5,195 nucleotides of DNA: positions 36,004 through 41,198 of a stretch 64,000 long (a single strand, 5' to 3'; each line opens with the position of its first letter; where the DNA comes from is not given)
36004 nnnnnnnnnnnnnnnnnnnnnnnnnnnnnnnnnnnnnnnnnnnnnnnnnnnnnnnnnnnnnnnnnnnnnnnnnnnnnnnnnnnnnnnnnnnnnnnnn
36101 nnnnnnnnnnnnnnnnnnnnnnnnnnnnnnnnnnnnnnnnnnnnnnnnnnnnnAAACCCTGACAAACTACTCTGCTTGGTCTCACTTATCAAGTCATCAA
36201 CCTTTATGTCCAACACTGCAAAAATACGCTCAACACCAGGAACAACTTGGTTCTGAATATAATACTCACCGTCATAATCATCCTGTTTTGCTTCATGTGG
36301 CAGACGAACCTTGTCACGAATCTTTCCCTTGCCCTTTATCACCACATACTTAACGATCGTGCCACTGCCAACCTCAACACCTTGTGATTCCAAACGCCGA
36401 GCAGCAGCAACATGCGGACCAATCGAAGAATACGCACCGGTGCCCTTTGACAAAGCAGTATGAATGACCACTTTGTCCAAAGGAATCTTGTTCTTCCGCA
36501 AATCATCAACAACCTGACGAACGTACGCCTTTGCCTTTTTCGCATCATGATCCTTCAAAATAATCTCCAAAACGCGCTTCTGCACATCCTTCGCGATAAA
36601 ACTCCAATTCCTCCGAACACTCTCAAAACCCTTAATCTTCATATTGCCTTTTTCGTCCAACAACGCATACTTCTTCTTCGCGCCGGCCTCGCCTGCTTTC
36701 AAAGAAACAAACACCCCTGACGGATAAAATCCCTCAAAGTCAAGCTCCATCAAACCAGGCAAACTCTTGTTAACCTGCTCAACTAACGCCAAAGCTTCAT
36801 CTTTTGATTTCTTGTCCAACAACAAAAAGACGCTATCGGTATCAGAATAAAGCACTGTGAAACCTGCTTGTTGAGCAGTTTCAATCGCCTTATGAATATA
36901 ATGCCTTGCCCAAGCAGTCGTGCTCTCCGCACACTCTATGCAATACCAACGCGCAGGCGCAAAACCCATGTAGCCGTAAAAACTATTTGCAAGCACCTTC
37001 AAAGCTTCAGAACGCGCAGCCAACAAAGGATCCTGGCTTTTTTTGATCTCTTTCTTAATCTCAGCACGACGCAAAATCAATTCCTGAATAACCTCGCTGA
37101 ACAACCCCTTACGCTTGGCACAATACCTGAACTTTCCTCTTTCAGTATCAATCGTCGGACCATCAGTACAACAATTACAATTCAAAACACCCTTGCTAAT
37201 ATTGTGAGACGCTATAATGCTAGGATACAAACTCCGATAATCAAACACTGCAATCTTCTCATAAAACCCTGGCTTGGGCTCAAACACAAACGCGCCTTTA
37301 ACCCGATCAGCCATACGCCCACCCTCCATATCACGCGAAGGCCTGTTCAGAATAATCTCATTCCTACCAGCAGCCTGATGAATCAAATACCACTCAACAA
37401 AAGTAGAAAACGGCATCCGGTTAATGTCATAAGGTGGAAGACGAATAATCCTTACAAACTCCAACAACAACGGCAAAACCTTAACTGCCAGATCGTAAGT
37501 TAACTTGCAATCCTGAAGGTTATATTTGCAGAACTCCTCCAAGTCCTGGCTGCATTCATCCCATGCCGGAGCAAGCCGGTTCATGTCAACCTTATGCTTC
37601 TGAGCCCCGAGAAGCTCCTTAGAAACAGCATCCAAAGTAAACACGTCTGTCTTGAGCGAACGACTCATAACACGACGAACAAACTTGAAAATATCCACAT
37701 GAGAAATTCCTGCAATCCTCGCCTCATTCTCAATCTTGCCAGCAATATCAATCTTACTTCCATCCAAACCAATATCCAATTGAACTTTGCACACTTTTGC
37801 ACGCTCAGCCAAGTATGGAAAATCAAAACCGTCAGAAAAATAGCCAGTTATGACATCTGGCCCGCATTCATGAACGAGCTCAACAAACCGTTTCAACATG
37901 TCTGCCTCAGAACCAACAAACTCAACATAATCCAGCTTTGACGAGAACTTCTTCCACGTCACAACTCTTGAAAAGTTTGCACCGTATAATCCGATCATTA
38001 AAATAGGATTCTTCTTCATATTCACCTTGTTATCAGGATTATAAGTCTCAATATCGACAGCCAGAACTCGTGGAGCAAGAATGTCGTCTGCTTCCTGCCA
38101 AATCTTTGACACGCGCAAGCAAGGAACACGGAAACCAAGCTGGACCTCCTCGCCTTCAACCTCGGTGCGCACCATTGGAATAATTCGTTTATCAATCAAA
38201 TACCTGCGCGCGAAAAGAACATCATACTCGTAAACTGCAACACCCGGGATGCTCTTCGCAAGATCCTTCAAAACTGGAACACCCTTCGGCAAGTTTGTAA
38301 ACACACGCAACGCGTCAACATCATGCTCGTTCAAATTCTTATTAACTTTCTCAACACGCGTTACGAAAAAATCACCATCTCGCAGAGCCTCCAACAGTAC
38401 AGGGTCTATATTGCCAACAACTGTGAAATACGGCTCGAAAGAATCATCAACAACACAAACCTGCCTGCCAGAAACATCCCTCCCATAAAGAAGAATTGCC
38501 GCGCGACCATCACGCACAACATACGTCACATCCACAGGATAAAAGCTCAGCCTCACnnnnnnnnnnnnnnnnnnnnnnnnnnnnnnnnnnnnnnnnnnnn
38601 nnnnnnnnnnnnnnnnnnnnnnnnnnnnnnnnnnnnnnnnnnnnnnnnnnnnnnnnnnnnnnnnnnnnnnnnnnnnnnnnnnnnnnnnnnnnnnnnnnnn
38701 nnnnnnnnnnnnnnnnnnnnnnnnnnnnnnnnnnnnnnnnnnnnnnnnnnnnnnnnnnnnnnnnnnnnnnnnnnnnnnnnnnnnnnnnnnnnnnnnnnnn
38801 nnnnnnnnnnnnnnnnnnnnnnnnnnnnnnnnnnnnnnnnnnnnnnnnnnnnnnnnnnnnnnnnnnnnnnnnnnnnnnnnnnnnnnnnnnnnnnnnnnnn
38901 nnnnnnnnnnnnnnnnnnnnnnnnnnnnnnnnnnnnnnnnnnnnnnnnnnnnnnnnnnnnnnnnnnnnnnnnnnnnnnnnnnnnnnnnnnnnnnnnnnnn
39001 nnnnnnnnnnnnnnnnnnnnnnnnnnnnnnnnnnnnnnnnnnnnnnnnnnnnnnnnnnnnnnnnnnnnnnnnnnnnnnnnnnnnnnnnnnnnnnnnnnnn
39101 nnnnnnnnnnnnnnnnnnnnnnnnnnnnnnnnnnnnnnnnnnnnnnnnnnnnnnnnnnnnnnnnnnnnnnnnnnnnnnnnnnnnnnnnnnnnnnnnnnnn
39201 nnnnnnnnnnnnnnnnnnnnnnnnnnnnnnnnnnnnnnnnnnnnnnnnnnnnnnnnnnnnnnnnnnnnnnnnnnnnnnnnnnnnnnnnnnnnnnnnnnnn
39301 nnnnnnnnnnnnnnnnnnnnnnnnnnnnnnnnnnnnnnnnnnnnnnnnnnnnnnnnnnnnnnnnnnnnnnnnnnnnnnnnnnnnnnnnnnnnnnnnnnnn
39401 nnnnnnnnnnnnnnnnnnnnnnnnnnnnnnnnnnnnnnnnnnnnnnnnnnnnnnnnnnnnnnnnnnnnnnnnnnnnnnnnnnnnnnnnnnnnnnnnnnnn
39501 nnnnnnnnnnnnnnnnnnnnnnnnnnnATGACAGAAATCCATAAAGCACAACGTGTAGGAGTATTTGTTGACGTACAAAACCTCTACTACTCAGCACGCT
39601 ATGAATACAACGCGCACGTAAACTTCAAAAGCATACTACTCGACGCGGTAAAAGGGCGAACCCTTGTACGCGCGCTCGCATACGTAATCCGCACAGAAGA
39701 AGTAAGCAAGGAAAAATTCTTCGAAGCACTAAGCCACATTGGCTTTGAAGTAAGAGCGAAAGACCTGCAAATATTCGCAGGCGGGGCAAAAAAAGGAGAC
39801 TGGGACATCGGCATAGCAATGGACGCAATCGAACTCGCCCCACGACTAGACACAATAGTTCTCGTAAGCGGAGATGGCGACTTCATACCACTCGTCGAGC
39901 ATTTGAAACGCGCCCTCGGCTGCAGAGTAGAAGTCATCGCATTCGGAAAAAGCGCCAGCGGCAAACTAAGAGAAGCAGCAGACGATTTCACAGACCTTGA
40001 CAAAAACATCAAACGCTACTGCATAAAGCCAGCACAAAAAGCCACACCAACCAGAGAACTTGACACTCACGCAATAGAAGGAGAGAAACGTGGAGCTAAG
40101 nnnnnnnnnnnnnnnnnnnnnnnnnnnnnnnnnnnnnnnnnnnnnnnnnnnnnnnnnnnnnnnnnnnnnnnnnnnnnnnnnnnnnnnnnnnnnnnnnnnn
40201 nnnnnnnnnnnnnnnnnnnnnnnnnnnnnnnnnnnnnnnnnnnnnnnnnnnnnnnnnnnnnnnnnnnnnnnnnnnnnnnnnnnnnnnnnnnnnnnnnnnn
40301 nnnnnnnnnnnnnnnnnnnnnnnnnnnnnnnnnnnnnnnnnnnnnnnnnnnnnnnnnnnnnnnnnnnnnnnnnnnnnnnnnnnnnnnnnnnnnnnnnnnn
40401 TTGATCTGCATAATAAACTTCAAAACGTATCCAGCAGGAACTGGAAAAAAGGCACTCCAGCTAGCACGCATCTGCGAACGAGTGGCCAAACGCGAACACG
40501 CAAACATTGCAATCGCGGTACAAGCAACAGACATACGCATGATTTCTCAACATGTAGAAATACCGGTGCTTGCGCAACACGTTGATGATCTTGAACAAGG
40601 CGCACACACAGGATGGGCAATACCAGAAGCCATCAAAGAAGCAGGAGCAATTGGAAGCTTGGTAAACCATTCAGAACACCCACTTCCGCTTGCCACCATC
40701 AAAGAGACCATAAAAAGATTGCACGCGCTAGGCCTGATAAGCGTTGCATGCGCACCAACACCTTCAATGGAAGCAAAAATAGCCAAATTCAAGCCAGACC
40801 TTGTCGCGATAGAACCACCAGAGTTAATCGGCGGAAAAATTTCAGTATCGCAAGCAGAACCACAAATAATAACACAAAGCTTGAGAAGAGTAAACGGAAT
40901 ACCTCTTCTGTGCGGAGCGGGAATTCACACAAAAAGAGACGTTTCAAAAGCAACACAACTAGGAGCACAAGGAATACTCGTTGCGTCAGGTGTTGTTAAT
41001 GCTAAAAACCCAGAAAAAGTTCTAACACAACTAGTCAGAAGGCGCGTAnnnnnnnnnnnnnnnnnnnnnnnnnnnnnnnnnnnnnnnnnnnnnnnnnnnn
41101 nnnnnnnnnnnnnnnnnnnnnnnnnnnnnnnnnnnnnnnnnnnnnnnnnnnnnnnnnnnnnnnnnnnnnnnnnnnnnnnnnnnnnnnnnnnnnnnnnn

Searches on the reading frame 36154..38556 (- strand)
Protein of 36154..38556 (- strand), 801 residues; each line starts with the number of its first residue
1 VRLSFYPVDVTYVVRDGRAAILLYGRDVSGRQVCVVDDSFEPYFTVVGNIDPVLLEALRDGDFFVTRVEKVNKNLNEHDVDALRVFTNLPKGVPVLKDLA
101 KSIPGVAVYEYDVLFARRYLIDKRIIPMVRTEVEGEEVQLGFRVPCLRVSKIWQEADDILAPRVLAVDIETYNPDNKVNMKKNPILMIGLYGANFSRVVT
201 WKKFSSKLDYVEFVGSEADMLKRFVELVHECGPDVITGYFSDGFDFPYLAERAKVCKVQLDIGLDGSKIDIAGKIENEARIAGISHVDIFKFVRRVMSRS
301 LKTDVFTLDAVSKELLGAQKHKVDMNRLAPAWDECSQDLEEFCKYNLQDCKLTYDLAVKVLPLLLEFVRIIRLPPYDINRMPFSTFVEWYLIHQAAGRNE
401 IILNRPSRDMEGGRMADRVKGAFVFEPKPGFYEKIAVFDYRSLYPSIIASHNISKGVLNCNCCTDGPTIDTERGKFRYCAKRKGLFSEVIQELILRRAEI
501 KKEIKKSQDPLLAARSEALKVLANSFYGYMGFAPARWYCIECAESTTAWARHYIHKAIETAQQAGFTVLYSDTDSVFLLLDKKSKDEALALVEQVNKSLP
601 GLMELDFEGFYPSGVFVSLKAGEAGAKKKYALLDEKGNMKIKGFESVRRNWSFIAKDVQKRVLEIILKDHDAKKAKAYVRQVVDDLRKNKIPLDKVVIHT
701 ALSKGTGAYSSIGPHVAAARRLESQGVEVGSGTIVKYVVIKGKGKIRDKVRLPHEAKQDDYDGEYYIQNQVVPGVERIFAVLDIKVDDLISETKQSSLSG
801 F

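Call 9: search_protein_families(library=pfam, proteins=[window:36154-38556:-], max_evalue=0.01)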
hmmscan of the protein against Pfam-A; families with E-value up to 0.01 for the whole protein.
window:36154-38556:- (801 aa): 4 families
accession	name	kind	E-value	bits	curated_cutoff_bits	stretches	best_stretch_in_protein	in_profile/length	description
PF00136.26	DNA_pol_B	-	1.6e-63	215.6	23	1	385-780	13-451/453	DNA polymerase family B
PF03104.25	DNA_pol_B_exo1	-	3e-25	89.5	23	1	107-298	2-233/242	DNA polymerase family B, exonuclease domain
PF13482.12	RNase_H_2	-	0.001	19.5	22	1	167-359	3-163/165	RNase_H superfamily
PF10108.15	DNA_pol_B_exo2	-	0.002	18.3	24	1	216-354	36-167/213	Predicted 3'-5' exonuclease related to the exonuclease domain of PolB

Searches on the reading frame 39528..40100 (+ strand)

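Call 55: search_protein_families(library=pfam, proteins=[window:39528-40100:+], max_evalue=0.01)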
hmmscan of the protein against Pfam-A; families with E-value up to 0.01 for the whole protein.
window:39528-40100:+ (191 aa): 1 family
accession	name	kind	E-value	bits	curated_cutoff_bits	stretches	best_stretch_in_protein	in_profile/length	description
PF01936.24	NYN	-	1.9e-38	132.6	24.2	1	9-158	1-145/145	NYN domain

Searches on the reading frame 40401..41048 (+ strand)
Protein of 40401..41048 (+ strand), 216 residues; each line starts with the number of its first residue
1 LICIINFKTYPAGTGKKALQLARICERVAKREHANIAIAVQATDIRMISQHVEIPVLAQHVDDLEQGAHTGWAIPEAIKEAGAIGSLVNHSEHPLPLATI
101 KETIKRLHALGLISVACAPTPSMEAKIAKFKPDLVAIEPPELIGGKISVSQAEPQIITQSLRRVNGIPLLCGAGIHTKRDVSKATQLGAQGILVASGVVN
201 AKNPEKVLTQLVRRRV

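Call 55: search_protein_families(library=pfam, proteins=[window:40401-41048:+], max_evalue=0.01)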
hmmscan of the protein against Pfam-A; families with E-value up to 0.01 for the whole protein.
window:40401-41048:+ (216 aa): 5 families
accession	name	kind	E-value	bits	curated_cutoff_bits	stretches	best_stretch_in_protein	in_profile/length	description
PF00121.24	TIM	-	4.1e-35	121.9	20.1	1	2-206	2-240/245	Triosephosphate isomerase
PF05690.20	ThiG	-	3.2e-06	27.1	23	1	159-206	168-215/247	Thiazole biosynthesis protein ThiG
PF03060.21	NMO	-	7.6e-05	22.7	28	1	101-202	126-229/331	Nitronate monooxygenase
PF00290.26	Trp_syntA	-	0.0015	18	27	1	157-201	189-232/259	Tryptophan synthase alpha chain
PF01903.22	CbiX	-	0.0069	17.1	22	0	151-189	42-80/106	CbiX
